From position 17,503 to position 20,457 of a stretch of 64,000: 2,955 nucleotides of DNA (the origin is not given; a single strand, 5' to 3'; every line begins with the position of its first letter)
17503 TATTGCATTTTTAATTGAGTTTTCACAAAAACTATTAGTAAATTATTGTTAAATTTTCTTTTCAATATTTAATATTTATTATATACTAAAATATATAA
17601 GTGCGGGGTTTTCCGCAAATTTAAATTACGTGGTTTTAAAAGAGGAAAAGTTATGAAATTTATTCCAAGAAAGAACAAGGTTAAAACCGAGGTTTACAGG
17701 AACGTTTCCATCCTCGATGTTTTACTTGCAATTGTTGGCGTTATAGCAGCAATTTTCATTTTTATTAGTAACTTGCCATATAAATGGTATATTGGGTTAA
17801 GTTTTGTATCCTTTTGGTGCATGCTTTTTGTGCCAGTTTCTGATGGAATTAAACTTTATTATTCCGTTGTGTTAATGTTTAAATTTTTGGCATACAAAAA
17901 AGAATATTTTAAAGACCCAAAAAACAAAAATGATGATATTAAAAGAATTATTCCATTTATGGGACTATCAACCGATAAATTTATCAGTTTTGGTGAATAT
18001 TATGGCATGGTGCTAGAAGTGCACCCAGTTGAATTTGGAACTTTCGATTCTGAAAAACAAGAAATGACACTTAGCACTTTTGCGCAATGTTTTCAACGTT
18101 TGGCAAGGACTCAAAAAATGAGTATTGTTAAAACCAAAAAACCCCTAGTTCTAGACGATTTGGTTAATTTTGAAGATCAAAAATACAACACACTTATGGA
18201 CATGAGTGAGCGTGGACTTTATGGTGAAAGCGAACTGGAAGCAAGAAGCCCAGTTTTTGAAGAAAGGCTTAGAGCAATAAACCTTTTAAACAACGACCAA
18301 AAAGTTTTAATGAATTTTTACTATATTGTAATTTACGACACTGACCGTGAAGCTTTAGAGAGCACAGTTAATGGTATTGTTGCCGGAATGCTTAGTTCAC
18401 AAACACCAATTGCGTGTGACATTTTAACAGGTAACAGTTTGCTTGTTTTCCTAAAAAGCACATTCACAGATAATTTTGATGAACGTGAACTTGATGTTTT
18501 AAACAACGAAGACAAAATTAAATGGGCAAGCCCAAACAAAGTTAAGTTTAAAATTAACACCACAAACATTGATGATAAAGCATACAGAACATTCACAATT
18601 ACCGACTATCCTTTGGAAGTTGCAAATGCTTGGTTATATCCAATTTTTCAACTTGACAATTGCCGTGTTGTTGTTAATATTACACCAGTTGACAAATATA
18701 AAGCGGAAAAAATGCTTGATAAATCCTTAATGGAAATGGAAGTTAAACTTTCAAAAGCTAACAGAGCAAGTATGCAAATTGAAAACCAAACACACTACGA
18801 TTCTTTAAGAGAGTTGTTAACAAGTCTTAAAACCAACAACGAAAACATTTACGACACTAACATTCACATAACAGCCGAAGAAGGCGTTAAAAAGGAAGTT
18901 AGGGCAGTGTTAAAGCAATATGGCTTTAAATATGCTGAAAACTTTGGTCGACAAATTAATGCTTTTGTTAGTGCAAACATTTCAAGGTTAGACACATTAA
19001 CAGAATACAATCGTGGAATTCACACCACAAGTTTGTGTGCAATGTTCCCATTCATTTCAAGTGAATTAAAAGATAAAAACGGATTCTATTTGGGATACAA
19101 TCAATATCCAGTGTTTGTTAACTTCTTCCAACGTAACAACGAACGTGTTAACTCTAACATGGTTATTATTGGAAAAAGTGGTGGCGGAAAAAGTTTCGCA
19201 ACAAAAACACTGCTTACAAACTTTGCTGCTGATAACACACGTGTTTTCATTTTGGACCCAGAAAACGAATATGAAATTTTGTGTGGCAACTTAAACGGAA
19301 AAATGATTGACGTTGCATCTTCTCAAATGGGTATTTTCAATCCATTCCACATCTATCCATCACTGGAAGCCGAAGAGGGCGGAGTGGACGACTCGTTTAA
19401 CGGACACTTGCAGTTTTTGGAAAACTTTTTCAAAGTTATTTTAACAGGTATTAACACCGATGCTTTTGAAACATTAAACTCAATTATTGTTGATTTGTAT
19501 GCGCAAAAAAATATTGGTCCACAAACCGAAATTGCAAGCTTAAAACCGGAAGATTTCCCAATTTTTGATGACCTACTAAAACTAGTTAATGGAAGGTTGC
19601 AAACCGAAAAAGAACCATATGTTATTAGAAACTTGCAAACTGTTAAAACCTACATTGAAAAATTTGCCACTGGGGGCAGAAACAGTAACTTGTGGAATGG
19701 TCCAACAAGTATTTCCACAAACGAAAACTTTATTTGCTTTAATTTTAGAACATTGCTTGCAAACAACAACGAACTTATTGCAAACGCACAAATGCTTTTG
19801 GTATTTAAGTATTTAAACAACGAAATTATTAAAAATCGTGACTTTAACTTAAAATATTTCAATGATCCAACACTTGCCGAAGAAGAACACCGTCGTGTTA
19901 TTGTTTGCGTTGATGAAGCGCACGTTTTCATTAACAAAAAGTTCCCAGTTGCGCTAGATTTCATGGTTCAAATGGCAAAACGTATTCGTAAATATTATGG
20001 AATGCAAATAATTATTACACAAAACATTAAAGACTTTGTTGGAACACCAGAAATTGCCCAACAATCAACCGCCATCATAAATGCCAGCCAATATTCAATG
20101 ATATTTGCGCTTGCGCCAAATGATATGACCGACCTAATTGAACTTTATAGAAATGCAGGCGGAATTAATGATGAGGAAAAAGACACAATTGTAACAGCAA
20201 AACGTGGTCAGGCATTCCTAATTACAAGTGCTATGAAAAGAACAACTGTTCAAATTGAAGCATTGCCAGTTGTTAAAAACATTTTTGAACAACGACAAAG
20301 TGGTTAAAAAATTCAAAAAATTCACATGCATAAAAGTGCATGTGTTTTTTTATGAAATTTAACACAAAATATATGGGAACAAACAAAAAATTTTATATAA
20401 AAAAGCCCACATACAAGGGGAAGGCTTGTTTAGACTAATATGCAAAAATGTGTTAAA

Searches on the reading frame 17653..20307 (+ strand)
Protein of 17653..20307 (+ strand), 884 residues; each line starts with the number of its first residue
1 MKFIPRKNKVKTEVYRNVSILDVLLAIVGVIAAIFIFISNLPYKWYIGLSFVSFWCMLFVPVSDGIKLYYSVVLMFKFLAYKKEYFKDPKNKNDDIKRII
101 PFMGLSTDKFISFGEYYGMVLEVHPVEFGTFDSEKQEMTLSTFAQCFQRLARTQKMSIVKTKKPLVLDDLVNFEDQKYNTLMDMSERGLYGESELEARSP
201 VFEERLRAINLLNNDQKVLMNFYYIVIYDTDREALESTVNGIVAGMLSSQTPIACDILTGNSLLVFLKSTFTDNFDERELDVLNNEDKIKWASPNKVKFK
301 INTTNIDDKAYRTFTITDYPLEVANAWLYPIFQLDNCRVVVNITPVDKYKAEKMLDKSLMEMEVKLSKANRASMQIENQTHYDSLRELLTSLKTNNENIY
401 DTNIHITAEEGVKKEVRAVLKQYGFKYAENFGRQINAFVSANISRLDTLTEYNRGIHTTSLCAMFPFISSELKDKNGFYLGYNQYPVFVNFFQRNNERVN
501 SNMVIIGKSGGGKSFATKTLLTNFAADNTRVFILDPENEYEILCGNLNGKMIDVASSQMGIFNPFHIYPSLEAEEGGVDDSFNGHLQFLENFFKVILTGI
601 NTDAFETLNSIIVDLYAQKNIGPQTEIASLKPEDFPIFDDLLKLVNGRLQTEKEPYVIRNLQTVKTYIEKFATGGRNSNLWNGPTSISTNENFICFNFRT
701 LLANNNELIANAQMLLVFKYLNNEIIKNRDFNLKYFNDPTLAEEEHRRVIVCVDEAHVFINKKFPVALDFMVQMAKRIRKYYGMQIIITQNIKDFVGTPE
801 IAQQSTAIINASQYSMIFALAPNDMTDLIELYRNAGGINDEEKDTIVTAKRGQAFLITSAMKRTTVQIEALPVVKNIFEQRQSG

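Call 13: search_protein_families(library=pfam, proteins=[window:17653-20307:+], max_evalue=0.01)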
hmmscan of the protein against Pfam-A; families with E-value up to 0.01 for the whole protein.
window:17653-20307:+ (884 aa): 7 families
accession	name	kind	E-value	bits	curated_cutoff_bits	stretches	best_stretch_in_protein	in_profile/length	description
PF19044.6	P-loop_TraG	-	3.2e-17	62.7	25.8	1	485-848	11-344/413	TraG P-loop domain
PF12846.13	AAA_10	-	1.2e-07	31.6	27.5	1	499-541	20-62/362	AAA-like domain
PF01935.23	DUF87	-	1.6e-07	32.1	23.2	1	496-544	19-68/220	Helicase HerA, central domain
PF01656.29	CbiA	-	0.0031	17.9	25.4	1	503-620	2-54/125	CobQ/CobB/MinD/ParA nucleotide binding domain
PF01580.24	FtsK_SpoIIIE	-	0.0048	16.8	24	1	489-535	31-78/221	FtsK/SpoIIIE family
PF13401.12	AAA_22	-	0.0051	17.6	27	0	501-538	6-43/130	AAA domain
PF04665.18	Pox_A32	-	0.0093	15.9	22.8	0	491-536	4-49/242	Poxvirus A32 protein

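Call 40: find_homologous_proteins(query=window:17653-20307:+)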
Query window:17653-20307:+ (884 aa): 470 proteins with E <= 0.001 among 8000 candidates; the best 120 are listed.
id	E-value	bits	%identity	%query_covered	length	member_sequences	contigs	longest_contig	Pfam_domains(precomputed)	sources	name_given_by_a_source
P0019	0.0e+0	1978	99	100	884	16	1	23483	PF19044.7,PF01935.24,PF12846.14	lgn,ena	-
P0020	0.0e+0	1889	94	100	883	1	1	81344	PF19044.7,PF01935.24,PF12846.14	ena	-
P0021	0.0e+0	1887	94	100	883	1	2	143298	PF19044.7,PF01935.24,PF12846.14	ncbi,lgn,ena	-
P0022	0.0e+0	1887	94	100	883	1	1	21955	PF19044.7,PF01935.24,PF12846.14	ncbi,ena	-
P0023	0.0e+0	1772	88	100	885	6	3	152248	PF19044.7,PF01935.24,PF12846.14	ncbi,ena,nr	ncbi:MAG: ATP-binding protein [Clostridia bacterium]|nr:ATP-binding protein [Clostridia bacterium]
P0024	0.0e+0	1767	87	100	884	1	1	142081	PF19044.7,PF01935.24,PF12846.14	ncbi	-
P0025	0.0e+0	1755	86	100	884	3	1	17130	PF19044.7,PF01935.24,PF12846.14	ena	-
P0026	0.0e+0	1743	86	100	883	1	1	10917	PF19044.7,PF01935.24,PF12846.14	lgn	-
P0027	0.0e+0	1731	85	100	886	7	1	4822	PF19044.7,PF01935.24,PF12846.14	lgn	-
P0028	0.0e+0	1700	84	100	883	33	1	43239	PF19044.7,PF01935.24,PF12846.14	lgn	-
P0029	0.0e+0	1699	84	100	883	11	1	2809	PF19044.7,PF01935.24,PF12846.14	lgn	-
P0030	0.0e+0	1698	83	100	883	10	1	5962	PF19044.7,PF01935.24,PF12846.14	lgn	-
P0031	0.0e+0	1693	84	100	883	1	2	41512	PF19044.7,PF01935.24,PF12846.14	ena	-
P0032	0.0e+0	1691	83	100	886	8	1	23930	PF19044.7,PF01935.24,PF12846.14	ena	-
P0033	0.0e+0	1609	79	100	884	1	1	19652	PF19044.7,PF01935.24,PF12846.14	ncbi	-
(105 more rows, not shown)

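Call 45: find_encoding_contigs(protein=P0023, flank=8000, max_places=3)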
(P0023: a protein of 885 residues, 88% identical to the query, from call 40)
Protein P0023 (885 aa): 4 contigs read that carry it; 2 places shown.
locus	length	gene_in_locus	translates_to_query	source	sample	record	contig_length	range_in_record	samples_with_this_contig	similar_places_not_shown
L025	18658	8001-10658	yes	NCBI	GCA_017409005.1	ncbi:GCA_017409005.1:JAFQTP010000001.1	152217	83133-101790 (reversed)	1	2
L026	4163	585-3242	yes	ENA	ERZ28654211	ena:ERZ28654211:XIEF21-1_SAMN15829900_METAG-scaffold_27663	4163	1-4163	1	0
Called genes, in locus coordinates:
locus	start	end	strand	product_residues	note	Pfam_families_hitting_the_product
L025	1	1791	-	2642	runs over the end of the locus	-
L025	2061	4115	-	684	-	PF02534:T4SS-DNA_transf, PF10412:TrwB_AAD_bind, PF12696:TraG-D_C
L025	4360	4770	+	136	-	PF18895:T4SS_pilin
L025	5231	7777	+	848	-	-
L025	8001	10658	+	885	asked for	PF01935:DUF87, PF12846:AAA_10 (weak), PF19044:P-loop_TraG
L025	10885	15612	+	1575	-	-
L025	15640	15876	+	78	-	-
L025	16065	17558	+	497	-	PF14903:WG_beta_rep (faint)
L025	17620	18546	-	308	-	PF01116:F_bP_aldolase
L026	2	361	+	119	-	?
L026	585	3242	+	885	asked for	PF01935:DUF87, PF12846:AAA_10 (weak), PF19044:P-loop_TraG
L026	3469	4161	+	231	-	?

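Call 48: find_encoding_contigs(protein=P0021, flank=10000, max_places=3)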
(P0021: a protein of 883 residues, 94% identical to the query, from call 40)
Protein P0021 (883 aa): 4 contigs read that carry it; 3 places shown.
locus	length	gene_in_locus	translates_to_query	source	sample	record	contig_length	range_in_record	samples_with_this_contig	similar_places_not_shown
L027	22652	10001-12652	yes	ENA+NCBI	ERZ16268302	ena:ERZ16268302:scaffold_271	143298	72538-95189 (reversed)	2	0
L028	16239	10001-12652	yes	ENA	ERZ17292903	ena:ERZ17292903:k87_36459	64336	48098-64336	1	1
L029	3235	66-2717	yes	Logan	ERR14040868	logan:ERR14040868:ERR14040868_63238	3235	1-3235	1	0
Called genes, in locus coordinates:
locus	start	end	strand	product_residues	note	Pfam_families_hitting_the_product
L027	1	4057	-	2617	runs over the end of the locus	-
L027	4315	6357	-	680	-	PF02534:T4SS-DNA_transf, PF10412:TrwB_AAD_bind, PF12696:TraG-D_C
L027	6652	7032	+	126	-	PF18895:T4SS_pilin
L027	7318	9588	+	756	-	-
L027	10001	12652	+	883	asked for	PF01935:DUF87, PF12846:AAA_10 (weak), PF19044:P-loop_TraG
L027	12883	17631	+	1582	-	-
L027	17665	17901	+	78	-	-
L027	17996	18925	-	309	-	PF01116:F_bP_aldolase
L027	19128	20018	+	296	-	-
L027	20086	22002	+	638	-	-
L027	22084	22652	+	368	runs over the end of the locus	PF02073:Peptidase_M29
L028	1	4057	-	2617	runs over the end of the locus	-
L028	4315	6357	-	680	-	PF02534:T4SS-DNA_transf, PF10412:TrwB_AAD_bind, PF12696:TraG-D_C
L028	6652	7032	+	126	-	PF18895:T4SS_pilin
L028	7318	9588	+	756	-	-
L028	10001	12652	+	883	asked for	PF01935:DUF87, PF12846:AAA_10 (weak), PF19044:P-loop_TraG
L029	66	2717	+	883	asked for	PF01935:DUF87, PF12846:AAA_10 (weak), PF19044:P-loop_TraG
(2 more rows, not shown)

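Call 67: find_related_loci(query=A7, collection=metagenome_contigs, flank=10000)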
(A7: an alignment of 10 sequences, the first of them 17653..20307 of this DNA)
Query A7 (884 aa) in metagenome_contigs; peptide patterns used: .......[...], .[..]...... (x = any residue, [..] = any of these).
380 stretches matched a pattern; 260 encode a relative of the query (tblastn E <= 1e-3); the best 80 are kept; 80 distinct loci.
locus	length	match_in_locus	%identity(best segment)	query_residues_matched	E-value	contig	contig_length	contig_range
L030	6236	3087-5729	84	1-881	0e+0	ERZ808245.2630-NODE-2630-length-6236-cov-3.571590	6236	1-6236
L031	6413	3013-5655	83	1-881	0e+0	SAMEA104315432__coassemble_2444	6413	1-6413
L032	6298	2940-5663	64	1-879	0e+0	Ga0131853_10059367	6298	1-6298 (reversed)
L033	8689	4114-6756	63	1-878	0e+0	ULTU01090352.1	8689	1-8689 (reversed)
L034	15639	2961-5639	55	1-879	0e+0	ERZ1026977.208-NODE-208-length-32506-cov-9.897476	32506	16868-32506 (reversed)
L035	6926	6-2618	55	4-880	0e+0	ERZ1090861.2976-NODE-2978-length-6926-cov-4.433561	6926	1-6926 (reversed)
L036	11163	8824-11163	62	1-771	0e+0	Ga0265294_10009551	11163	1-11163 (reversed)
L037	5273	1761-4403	54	1-882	0e+0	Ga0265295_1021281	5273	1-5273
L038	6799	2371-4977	54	1-874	0e+0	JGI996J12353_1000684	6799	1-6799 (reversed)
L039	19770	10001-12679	54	1-879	0e+0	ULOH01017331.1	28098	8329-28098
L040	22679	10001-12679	54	1-879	0e+0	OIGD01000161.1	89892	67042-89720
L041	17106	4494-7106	53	1-879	0e+0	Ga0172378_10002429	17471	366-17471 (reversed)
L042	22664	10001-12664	54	1-878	0e+0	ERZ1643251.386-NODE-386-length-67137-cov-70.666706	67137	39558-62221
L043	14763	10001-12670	53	1-878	0e+0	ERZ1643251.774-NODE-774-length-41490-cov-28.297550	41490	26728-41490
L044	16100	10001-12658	53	1-878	0e+0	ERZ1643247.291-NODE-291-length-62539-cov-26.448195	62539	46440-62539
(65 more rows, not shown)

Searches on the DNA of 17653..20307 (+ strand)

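Call 91: search_rna_families(sources=[L068, L096, L105, L009, L013], threshold=gathering)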
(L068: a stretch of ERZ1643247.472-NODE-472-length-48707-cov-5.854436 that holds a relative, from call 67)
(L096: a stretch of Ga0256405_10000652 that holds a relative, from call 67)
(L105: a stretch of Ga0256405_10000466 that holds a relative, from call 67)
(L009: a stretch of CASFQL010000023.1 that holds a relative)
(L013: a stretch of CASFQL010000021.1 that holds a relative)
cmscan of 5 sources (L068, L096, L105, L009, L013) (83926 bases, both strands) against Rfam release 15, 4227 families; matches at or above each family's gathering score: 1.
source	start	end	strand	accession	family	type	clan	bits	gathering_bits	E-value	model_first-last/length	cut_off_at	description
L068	15016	15372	+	RF00023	tmRNA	Gene;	CL00001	150.8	47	3.1e-59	1-374/374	no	transfer-messenger RNA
